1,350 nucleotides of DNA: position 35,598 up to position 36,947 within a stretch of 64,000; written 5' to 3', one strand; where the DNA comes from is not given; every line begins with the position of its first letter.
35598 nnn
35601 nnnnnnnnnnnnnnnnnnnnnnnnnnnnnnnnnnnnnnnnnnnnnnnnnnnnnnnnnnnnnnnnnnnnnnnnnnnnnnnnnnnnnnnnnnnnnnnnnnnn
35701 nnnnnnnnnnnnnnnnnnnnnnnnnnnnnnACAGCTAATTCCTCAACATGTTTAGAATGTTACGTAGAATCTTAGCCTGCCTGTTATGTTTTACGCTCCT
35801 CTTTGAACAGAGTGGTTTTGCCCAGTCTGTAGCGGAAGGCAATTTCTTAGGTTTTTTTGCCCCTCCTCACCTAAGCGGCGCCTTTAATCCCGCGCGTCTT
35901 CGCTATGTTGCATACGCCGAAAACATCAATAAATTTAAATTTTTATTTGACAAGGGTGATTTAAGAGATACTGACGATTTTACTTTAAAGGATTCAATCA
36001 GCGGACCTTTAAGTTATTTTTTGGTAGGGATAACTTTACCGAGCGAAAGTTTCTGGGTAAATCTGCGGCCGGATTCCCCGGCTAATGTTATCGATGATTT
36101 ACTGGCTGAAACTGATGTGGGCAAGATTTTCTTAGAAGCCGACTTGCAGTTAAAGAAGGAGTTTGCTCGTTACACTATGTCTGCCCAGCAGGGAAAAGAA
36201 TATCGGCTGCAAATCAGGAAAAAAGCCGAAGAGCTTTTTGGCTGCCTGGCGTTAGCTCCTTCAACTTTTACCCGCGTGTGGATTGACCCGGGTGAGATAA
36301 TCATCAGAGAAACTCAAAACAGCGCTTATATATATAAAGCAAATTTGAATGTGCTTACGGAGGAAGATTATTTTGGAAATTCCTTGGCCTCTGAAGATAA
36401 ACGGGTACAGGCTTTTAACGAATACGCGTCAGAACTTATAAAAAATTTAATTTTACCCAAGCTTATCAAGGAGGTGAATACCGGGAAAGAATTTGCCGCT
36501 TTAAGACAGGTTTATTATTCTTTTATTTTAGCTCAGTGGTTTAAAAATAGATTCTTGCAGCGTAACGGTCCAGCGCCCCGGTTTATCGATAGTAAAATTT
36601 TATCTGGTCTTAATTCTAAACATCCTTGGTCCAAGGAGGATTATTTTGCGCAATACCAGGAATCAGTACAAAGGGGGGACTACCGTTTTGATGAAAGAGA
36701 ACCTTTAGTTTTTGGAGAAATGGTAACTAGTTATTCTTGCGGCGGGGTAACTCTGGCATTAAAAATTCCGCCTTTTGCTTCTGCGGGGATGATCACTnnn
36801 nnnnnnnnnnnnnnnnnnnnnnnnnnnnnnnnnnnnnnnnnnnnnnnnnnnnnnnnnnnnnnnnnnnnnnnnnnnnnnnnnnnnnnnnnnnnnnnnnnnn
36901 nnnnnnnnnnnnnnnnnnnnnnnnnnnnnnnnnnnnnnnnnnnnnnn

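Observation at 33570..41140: Pho-box-driven island of secreted TPR proteins, a 1448-aa membrane giant, a mini membrane protein and an OMP sandwiched between two complete pst-phoU operons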

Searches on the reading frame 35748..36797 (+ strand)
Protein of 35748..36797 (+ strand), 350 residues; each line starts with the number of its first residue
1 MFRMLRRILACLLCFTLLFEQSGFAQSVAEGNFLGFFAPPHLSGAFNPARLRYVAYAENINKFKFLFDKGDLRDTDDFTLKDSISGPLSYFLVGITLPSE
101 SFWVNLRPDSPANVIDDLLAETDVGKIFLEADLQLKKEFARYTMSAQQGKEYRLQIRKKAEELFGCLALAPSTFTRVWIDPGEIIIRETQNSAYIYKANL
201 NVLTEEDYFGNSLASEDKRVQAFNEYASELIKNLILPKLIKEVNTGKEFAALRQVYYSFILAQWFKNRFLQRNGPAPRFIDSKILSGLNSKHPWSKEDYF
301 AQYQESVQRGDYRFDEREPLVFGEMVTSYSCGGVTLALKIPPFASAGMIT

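Call 29: search_solved_structures(query=A1, max_evalue=1)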
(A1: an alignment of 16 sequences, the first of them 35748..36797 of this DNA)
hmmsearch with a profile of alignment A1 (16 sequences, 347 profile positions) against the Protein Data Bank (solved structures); distinct sequences matched with E-value up to 1: 2.
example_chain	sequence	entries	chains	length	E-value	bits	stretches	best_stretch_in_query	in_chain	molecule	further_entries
7rd1_M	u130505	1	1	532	0.51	12.3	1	75-144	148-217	Penton protein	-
3njc_A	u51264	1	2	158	0.65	12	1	209-257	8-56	YSLB protein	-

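Call 36: predict_structure(alignment_id=A1)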
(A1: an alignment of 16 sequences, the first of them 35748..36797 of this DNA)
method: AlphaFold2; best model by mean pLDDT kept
length: 350 residues; sequences in the alignment: 16
mean_pLDDT: 73.9   pTM: 0.70
mean pLDDT of the five models: 73.9, 71.9, 71.3, 67.6, 66.8
residues with pLDDT >= 90: 50; 70-90: 188; 50-70: 67; < 50: 45
segments of 3 or more residues with pLDDT < 50: 20-45, 333-350
pLDDT, mean of each block of 10 residues (from residue 1): 75 63 36 32 53 83 79 61 82 86 61 81 89 87 82 89 79 76 88 88 83 76 89 93 91 90 89 77 84 84 79 59 55 39 31
secondary structure, 60 per line:
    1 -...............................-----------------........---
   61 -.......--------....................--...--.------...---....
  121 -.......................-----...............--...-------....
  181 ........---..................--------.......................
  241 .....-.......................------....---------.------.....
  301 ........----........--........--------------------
elements in order: H2-32 E50-57 E62-68 H77-96 H117-120 H123-144 H150-164 E177-188 E192-204 H205-209 H218-245 H247-269 H276-279 H296-308 E313-320 E323-330

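Call 46: find_related_loci(query=A1, collection=genome_contigs, flank=3000)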
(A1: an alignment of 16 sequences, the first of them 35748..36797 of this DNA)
Query A1 (350 aa) in genome_contigs; peptide patterns used: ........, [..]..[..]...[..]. (x = any residue, [..] = any of these).
444 stretches matched a pattern; 431 encode a relative of the query (tblastn E <= 1e-3); the best 80 are kept; 80 distinct loci.
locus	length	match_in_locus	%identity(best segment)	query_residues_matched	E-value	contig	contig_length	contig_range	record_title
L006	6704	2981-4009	50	7-343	2e-106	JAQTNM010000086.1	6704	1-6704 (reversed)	MAG: Candidatus Omnitrophota bacterium isolate STA_64 NODE_25984_length_6704_cov_2.454767_Sandtown_A, whole genome shotg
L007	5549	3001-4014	49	3-334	2e-102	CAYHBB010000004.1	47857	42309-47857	MAG TPA_asm: uncultured Planctomycetales bacterium isolate ERP119294_co2_534 genome assembly, contig: k141_2585857, whol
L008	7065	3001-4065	46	1-349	2e-101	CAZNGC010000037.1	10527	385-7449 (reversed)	MAG TPA_asm: uncultured Planctomycetales bacterium isolate SRP167436_co1_192 genome assembly, contig: NODE_10565_length_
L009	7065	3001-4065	50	1-350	7e-101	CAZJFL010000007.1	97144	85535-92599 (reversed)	MAG TPA_asm: uncultured Planctomycetales bacterium isolate SRP178699_co1_171 genome assembly, contig: NODE_131_length_97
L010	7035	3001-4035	48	1-339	3e-100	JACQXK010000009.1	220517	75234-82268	MAG: Candidatus Omnitrophota bacterium isolate NC_groundwater_1513_Pr4_B-0.1um_40_4 SR1-18-B1_scaffold_49378, whole geno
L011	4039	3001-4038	51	1-340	3e-100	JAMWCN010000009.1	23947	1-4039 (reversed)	MAG: Candidatus Omnitrophota bacterium isolate QZM4_1.bins.127.Tibet NODE_5310_length_23947_cov_4.336314, whole genome s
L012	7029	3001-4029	49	1-337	4e-100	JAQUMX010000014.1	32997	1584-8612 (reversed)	MAG: Candidatus Omnitrophota bacterium isolate STD1_164 NODE_2630_length_32997_cov_5.550472_Sandtown_D1, whole genome sh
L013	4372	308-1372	49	1-349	6e-100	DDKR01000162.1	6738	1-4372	MAG TPA_asm: Candidatus Omnitrophica bacterium UBA2593 UBA2593_contig_1786, whole genome shotgun sequence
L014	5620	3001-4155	45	4-349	6e-100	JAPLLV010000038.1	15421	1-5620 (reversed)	MAG: Candidatus Omnitrophota bacterium isolate LacPavin_0920_WC90_MAG_47_10 LacPavin_0920_WC90_scaffold_1570917, whole g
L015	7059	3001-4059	49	8-350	2e-99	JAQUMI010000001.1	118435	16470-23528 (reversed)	MAG: Candidatus Omnitrophota bacterium isolate STD1_150 NODE_315_length_118435_cov_6.533464_Sandtown_D1, whole genome sh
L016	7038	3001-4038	48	1-340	2e-99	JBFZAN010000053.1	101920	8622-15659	MAG: Candidatus Omnitrophota bacterium isolate PPR_0468 PPR_0468.fa_k121_209592, whole genome shotgun sequence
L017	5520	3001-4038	47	3-336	5e-99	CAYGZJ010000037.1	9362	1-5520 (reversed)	MAG TPA_asm: uncultured Planctomycetales bacterium isolate ERP119294_co1_460 genome assembly, contig: NODE_10344_length_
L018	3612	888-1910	52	7-341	2e-100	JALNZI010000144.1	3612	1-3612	MAG: Candidatus Omnitrophota bacterium isolate SO_2017_LW1 bin 10 NODE_31972_length_3612_cov_1.281779_LW64-88_2017, whol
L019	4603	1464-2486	49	7-336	5e-99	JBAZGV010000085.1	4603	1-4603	MAG: Candidatus Omnitrophota bacterium isolate SO_2017_LW3_54 NODE_71497_length_4603_cov_0.805853_LW162_2017, whole geno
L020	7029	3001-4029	49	1-337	1e-98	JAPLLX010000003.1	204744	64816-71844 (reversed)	MAG: Candidatus Omnitrophota bacterium isolate LacPavin_0920_WC90_MAG_43_22 LacPavin_0920_WC90_scaffold_289977, whole ge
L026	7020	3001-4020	49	2-334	5e-98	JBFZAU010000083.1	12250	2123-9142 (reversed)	MAG: Candidatus Omnitrophota bacterium isolate PPR_0475 k121_5434691, whole genome shotgun sequence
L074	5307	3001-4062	46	5-348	5e-94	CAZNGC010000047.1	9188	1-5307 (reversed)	MAG TPA_asm: uncultured Planctomycetales bacterium isolate SRP167436_co1_192 genome assembly, contig: NODE_12673_length_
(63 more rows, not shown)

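Call 88: search_protein_families(library=pfam, proteins=[L026:259-1224:+, L026:1217-1945:+, L026:3001-7019:+, L074:3-611:+, L074:589-1425:+, L074:1406-1993:+, L074:3001-5307:+], max_evalue=0.001)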
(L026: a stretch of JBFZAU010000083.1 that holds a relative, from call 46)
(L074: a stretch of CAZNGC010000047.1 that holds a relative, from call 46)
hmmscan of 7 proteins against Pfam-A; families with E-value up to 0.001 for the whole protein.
L026:259-1224:+ (321 aa): 3 families
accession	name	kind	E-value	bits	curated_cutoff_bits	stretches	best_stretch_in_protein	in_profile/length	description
PF01134.28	GIDA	-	5.5e-41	141.3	22.1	1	4-97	298-391/391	Glucose inhibited division protein A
PF13932.14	SAM_GIDA_C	-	5.9e-23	80.9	27.1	1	257-313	1-57/57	tRNA modifying enzyme MnmG/GidA C-terminal helical bundle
PF21680.2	GIDA_C_1st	-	4.2e-21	75.9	24.7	1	159-252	2-95/96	tRNA modifying enzyme MnmG/GidA C-terminal helical domain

L026:1217-1945:+ (242 aa): 1 family
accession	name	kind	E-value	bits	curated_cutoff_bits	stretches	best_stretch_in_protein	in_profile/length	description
PF13484.11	Fer4_16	-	6.4e-06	27.3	30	1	166-219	1-63/66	4Fe-4S double cluster binding domain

L026:3001-7019:+ (1339 aa): 0 families

L074:3-611:+ (202 aa): 1 family
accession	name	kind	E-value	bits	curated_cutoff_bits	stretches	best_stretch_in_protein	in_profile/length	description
PF01895.24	PhoU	-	8.6e-41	138.7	23.5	2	100-184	3-89/89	PhoU domain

L074:589-1425:+ (278 aa): 21 families
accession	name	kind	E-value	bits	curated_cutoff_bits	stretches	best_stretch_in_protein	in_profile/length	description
PF00515.34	TPR_1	-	7.2e-22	76.7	27.8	2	187-219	2-34/34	Tetratricopeptide repeat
PF07719.23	TPR_2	-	2.8e-21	74.3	27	1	187-219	2-34/34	Tetratricopeptide repeat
PF14559.12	TPR_19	-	5.9e-19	68.6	25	2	165-207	4-46/68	Tetratricopeptide repeat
PF13181.12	TPR_8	-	3.6e-17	61.4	25.7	2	187-218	2-33/34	Tetratricopeptide repeat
PF13432.12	TPR_16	-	2.4e-15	57.1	32.7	1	165-220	10-65/65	Tetratricopeptide repeat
PF13414.12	TPR_11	-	3.1e-15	56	26.8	2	196-234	4-42/42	TPR repeat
PF13431.12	TPR_17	-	3.1e-13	49.3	24.4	1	174-206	1-33/34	Tetratricopeptide repeat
PF13424.12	TPR_12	-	1.5e-12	48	30.1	1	163-217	14-76/77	Tetratricopeptide repeat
PF13428.12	TPR_14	-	5.1e-11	42.6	23.5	0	188-228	3-43/44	Tetratricopeptide repeat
PF13176.12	TPR_7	-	1.3e-10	40.9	27.9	0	188-221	1-34/36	Tetratricopeptide repeat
PF13174.12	TPR_6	-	2e-10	41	26.3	1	187-218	1-32/33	Tetratricopeptide repeat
PF12895.13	ANAPC3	-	1.2e-09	38.8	27.2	1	165-239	2-75/82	Anaphase-promoting complex, cyclosome, subunit 3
PF13371.12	TPR_9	-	2.3e-09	37.6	35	1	165-224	8-67/73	Tetratricopeptide repeat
PF24575.1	TPR_Slam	-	6.5e-07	30.2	35.2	0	154-195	49-90/104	Surface lipoprotein assembly modifier, N-terminal TPR repeats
PF20308.4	TPR-S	-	1.3e-06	29.4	27.6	1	167-256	1-88/102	Tetratricopeptide Repeats-Sensor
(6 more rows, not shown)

L074:1406-1993:+ (195 aa): 3 families
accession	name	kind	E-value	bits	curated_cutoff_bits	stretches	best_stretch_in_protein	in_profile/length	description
PF18911.6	PKD_4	-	4.5e-10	39.9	27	1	118-183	16-77/85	PKD domain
PF00801.26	PKD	-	6.5e-08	32.9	23.5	1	119-181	14-72/80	PKD domain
PF22352.2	K319L-like_PKD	-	4e-05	24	27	1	121-190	13-84/84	K319L-like, PKD domain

L074:3001-5307:+ (769 aa): 0 families
